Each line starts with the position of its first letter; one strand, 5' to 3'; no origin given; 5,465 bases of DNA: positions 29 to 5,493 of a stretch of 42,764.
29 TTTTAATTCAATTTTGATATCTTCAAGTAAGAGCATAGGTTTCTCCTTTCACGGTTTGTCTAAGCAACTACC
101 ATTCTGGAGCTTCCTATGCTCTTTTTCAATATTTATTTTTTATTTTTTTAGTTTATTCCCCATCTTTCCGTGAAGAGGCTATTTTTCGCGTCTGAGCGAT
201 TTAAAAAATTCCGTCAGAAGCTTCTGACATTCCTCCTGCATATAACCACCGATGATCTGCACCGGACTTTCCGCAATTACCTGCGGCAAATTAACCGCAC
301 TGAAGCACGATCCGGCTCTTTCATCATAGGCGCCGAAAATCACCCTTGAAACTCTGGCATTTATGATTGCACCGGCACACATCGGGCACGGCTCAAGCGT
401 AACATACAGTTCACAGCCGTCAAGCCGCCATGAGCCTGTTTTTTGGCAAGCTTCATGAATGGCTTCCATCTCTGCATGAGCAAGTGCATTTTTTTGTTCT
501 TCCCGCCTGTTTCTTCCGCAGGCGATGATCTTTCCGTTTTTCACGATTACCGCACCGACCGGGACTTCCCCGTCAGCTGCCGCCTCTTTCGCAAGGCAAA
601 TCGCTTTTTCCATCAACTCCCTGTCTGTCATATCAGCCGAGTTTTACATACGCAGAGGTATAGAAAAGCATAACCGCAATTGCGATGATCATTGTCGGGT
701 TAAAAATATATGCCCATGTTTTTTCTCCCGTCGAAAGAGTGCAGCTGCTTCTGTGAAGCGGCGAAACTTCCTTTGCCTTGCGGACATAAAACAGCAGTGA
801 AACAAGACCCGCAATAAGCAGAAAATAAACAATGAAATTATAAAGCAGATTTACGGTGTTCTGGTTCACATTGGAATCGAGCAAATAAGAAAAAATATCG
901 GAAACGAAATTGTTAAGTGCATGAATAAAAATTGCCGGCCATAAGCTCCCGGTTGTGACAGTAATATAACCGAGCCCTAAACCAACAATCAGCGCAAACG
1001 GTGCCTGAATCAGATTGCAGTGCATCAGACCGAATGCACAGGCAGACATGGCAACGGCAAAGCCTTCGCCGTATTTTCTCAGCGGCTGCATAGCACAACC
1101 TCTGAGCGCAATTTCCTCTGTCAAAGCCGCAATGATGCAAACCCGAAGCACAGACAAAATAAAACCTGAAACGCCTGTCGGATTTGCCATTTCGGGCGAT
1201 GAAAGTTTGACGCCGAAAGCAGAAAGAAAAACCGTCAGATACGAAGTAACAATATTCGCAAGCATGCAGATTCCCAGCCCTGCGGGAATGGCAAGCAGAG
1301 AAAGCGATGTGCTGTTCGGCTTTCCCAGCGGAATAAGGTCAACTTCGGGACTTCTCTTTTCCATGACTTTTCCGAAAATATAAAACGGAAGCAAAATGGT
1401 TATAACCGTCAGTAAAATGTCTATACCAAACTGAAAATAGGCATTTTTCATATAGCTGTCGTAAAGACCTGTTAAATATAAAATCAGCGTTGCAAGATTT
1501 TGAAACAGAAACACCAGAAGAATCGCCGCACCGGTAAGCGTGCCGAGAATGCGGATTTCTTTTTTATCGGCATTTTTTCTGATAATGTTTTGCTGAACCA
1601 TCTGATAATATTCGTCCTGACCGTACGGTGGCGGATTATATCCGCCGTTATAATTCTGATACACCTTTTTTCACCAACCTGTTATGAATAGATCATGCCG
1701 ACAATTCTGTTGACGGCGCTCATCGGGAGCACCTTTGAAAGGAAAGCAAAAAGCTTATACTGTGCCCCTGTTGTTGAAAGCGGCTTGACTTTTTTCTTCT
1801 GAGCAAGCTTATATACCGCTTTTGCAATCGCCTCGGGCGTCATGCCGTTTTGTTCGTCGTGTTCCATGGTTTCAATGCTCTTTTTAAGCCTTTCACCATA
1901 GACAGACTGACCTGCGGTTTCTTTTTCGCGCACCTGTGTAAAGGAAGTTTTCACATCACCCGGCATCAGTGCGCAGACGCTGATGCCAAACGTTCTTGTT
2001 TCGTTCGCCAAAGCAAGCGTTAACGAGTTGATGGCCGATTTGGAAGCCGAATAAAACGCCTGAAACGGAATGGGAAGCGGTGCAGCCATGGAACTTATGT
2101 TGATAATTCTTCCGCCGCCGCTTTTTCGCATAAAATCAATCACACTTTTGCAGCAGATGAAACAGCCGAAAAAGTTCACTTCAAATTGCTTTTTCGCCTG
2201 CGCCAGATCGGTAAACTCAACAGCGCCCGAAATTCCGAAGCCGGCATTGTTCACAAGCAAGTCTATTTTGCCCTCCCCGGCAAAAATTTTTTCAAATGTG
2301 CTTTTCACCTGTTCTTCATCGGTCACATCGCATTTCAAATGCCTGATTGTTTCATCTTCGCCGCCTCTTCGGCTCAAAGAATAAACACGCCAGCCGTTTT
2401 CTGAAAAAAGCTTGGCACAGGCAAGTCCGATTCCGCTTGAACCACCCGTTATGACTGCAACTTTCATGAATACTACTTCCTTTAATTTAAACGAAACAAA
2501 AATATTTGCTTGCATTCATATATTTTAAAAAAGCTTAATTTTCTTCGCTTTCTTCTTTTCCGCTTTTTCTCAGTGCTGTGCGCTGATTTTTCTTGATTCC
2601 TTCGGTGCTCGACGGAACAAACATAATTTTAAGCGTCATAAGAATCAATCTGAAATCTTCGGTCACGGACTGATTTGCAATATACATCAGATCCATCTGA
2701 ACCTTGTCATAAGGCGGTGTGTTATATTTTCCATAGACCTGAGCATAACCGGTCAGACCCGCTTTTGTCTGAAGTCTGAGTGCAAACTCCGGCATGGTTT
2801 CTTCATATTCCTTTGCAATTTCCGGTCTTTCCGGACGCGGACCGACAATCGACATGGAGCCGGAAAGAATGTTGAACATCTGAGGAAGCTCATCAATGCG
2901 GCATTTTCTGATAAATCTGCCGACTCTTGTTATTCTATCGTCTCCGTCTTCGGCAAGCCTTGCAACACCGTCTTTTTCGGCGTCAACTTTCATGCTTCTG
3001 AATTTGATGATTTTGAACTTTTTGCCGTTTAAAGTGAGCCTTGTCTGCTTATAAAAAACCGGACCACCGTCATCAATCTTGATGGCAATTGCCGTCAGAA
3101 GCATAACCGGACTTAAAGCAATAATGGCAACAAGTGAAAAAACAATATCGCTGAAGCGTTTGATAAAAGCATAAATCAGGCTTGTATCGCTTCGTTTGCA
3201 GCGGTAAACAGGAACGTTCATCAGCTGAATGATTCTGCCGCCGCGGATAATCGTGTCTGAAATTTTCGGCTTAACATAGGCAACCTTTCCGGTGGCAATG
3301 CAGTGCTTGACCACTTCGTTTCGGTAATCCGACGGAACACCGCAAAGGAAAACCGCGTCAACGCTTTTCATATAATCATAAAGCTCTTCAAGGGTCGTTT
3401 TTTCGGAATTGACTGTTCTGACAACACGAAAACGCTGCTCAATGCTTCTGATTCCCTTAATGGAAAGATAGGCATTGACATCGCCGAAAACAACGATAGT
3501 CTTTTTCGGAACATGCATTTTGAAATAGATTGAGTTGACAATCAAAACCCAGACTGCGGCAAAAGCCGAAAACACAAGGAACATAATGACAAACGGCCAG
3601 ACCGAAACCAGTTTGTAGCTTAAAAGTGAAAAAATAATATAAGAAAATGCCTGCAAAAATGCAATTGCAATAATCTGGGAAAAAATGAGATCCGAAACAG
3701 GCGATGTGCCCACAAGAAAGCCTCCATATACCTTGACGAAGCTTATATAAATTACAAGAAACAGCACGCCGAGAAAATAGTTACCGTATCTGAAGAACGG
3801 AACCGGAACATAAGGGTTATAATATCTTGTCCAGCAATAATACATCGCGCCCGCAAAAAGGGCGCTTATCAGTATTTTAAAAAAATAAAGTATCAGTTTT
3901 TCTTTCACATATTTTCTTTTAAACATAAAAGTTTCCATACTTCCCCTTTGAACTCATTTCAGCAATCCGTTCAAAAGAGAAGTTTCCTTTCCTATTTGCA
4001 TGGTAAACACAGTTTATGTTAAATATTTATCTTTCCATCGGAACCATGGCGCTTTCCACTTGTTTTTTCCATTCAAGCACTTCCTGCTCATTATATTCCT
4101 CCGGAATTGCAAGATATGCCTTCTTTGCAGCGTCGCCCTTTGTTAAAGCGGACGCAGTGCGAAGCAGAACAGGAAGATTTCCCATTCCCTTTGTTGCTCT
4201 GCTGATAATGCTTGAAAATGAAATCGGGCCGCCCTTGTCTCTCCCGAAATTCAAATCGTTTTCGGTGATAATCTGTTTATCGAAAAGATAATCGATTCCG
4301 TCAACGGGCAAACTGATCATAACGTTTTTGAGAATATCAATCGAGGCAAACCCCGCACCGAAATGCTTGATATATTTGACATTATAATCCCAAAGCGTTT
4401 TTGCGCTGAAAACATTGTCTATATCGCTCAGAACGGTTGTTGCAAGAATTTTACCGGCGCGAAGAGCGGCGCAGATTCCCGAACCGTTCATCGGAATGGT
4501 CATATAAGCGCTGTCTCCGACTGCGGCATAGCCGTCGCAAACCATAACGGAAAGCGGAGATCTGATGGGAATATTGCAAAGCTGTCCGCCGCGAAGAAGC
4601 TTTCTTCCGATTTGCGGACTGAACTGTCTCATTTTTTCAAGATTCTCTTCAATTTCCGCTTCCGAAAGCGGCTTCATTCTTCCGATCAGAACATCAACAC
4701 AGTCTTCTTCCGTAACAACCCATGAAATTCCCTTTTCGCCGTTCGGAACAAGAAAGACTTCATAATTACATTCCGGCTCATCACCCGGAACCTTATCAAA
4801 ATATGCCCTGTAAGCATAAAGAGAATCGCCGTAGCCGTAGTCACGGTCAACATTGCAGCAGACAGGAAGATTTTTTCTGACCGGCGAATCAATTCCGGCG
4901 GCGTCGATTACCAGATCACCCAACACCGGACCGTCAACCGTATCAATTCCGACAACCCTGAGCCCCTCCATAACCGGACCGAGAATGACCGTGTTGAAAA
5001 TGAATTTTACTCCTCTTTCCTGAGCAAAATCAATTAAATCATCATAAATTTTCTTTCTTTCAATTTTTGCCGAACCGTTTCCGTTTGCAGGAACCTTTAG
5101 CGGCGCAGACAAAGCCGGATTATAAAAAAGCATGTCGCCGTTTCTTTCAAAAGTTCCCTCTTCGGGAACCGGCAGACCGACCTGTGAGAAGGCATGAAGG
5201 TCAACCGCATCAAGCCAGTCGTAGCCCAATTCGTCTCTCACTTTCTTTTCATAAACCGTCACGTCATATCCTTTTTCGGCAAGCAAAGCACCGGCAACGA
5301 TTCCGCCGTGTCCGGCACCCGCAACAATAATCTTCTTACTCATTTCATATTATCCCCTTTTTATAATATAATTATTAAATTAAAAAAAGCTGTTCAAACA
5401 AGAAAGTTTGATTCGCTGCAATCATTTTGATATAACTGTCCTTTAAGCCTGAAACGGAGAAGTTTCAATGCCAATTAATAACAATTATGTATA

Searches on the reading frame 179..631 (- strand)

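Call 61: search_protein_families(library=pfam, proteins=[window:179-631:-], max_evalue=0.00001)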
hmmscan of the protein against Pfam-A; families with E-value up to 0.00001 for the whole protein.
window:179-631:- (150 aa): 3 families
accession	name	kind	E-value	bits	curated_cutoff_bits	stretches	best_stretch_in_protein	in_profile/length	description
PF14437.12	MafB19-deam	-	1.6e-40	138.7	27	1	3-147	3-142/142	MafB19-like deaminase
PF00383.29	dCMP_cyt_deam_1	-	1.9e-32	111.6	25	1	3-100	4-101/102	Cytidine and deoxycytidylate deaminase zinc-binding region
PF14439.12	Bd3614-deam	-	1.3e-09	38.4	38.5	1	26-96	12-81/113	Bd3614-like deaminase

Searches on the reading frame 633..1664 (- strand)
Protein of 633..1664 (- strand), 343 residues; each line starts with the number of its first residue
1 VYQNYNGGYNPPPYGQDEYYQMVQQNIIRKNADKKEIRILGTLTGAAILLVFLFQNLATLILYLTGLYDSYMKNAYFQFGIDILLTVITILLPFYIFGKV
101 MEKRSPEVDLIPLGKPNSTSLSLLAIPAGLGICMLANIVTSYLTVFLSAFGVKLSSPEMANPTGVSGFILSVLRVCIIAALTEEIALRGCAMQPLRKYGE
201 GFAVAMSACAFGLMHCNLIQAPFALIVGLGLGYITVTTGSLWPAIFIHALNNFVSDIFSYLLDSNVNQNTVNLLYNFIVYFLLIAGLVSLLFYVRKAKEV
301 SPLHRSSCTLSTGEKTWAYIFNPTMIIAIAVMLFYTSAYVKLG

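Call 61: search_protein_families(library=pfam, proteins=[window:633-1664:-], max_evalue=0.00001)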
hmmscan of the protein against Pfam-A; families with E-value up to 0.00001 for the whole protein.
window:633-1664:- (343 aa): 1 family
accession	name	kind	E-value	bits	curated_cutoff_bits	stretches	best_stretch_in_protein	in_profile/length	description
PF02517.21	Rce1-like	-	3.8e-20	72.4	22.4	1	167-254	3-93/93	Type II CAAX prenyl endopeptidase Rce1-like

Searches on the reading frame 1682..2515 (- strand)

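Call 61: search_protein_families(library=pfam, proteins=[window:1682-2515:-], max_evalue=0.00001)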
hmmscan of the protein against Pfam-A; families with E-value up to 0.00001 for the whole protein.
window:1682-2515:- (277 aa): 5 families
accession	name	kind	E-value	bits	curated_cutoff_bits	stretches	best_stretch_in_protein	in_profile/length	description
PF00106.31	adh_short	-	5.5e-49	166.7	26.6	1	18-198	1-192/195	short chain dehydrogenase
PF13561.12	adh_short_C2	-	1.2e-35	123.6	27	1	27-240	6-219/236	Enoyl-(Acyl carrier protein) reductase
PF08659.16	KR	-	1.3e-08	35.4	22.6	1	21-170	4-164/180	KR domain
PF23441.1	SDR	-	2.8e-07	30.6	27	1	55-218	61-224/258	SDR-like rossmann domain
PF01370.27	Epimerase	-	3.5e-07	30.3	20.9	1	21-186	2-170/240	NAD dependent epimerase/dehydratase family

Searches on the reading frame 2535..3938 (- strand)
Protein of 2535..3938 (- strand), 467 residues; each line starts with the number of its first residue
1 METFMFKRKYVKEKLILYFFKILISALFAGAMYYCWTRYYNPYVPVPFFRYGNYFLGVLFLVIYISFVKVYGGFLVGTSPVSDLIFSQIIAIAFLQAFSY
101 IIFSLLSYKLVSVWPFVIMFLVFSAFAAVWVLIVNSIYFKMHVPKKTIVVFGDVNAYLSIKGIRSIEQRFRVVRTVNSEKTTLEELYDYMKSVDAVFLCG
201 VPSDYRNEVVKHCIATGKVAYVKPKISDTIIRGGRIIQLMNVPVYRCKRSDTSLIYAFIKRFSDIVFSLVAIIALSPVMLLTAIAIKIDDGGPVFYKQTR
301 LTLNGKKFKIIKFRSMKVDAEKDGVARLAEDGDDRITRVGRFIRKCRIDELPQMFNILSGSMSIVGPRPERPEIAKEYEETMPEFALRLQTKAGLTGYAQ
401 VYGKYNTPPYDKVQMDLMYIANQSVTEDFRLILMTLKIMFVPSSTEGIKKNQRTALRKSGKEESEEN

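Call 61: search_protein_families(library=pfam, proteins=[window:2535-3938:-], max_evalue=0.00001)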
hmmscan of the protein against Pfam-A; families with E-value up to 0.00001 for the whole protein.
window:2535-3938:- (467 aa): 1 family
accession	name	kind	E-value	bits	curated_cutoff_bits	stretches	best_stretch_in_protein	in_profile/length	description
PF02397.22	Bac_transf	-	3.3e-64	216.1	27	1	260-440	1-178/179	Bacterial sugar transferase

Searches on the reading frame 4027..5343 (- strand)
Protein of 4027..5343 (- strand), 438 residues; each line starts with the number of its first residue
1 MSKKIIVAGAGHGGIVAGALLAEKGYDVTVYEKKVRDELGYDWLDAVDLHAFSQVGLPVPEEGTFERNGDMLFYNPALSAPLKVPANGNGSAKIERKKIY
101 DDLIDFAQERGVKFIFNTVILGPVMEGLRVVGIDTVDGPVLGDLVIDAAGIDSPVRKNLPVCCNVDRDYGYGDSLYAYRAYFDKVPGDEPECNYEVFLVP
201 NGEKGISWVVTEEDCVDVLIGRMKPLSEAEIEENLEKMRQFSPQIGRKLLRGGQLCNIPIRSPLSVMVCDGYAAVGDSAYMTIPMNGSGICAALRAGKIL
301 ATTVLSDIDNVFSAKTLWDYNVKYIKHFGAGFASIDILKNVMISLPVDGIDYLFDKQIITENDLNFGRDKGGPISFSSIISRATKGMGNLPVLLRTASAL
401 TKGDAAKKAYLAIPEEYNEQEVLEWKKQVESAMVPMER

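Call 61: search_protein_families(library=pfam, proteins=[window:4027-5343:-], max_evalue=0.00001)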
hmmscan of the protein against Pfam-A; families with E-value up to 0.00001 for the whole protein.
window:4027-5343:- (438 aa): 1 family
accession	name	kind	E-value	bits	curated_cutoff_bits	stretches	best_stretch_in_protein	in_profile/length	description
PF01266.30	DAO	-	3.1e-09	37.2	27.9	1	101-301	153-351/353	FAD dependent oxidoreductase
